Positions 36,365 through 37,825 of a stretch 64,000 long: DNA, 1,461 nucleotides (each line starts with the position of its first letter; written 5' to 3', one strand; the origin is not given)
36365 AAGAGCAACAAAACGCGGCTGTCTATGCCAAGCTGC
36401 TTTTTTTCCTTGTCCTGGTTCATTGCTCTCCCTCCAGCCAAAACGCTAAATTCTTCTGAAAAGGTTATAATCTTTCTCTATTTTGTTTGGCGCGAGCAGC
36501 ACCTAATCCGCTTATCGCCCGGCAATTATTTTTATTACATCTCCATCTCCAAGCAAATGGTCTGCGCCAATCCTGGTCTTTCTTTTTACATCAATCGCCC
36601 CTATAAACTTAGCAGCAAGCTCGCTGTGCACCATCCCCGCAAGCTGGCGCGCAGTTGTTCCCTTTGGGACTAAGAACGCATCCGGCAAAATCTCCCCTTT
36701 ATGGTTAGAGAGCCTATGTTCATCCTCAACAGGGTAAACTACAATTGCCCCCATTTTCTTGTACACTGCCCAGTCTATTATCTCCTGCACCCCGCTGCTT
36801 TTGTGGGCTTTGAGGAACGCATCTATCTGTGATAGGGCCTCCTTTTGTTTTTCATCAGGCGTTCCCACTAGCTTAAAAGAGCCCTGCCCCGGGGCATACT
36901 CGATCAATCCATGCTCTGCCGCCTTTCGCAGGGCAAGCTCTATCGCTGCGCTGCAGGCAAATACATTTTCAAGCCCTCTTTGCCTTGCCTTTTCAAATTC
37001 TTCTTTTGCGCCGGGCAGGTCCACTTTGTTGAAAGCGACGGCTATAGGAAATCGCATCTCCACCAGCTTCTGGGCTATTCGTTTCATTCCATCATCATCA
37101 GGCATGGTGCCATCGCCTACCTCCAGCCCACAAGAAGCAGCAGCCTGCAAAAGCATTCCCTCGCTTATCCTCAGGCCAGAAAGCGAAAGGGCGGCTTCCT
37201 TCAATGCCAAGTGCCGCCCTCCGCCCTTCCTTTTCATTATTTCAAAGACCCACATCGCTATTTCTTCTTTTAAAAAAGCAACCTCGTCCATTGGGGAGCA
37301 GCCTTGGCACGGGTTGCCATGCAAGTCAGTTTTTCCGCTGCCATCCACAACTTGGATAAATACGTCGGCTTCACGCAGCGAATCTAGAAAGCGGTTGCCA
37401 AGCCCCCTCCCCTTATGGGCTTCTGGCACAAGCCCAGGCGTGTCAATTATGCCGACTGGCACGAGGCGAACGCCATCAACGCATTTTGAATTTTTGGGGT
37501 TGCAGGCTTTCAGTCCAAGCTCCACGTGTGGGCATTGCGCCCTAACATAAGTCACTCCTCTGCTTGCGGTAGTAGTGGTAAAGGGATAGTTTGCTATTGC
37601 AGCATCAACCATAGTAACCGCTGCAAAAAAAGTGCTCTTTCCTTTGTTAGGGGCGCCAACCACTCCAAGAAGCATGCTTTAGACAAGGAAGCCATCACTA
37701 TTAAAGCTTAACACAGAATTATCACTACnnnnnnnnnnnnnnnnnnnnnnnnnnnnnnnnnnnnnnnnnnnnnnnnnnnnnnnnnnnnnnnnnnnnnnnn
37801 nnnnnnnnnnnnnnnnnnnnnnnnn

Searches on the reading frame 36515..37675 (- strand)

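Call 75: search_protein_families(library=pfam, proteins=[window:36515-37675:-], max_evalue=0.00001)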
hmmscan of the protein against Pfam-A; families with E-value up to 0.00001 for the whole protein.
window:36515-37675:- (387 aa): 4 families
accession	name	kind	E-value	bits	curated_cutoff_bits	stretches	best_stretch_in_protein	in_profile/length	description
PF08438.16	YGR210-like_G4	-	7.1e-29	100.8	24.7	1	214-318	1-108/108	Obg-like GTPase YGR210-like, G4 motif-containing domain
PF01926.29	MMR_HSR1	-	1.3e-16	61.2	21.9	1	4-114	3-87/113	50S ribosome-binding GTPase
PF02824.27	TGS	-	2.1e-10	40.9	22.2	1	330-384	5-59/60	TGS domain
PF02421.24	FeoB_N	-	1.9e-07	31.2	27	0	4-43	4-43/156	Ferrous iron transport protein B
